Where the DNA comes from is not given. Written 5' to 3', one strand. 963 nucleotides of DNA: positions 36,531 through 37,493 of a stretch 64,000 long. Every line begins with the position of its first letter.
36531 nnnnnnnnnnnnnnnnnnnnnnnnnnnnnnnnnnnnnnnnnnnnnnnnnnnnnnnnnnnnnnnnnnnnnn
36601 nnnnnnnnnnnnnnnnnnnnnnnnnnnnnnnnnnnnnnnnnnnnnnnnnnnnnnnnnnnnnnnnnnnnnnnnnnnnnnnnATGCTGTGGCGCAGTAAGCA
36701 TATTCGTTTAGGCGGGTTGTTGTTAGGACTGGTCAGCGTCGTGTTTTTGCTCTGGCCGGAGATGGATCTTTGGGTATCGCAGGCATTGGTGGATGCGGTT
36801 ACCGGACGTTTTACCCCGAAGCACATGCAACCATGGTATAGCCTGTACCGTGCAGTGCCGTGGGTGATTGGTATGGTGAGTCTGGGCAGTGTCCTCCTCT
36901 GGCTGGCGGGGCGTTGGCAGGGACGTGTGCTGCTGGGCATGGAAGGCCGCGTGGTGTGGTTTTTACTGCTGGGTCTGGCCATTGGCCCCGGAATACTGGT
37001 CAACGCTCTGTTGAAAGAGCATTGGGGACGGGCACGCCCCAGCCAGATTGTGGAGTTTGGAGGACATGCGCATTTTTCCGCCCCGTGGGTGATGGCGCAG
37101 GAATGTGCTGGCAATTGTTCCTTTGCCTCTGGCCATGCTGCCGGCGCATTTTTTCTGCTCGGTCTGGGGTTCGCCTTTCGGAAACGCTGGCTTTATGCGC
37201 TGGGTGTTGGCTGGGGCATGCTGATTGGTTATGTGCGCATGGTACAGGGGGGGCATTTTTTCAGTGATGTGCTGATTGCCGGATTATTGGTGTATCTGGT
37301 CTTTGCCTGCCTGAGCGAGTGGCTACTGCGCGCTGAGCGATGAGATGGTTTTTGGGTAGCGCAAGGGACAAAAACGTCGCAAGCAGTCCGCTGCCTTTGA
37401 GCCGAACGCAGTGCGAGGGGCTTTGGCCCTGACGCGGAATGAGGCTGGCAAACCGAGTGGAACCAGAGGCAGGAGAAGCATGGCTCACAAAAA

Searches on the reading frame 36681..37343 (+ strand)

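Call 66: search_protein_families(library=pfam, proteins=[window:36681-37343:+], max_evalue=0.001)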
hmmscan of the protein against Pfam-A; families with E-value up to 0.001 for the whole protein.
window:36681-37343:+ (220 aa): 2 families
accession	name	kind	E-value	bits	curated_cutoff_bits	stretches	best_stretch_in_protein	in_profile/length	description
PF01569.27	PAP2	-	1.5e-17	64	27.2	1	95-214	3-124/130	PAP2 superfamily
PF14378.12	PAP2_3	-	8.8e-06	26.1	27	1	132-210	111-189/190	PAP2 superfamily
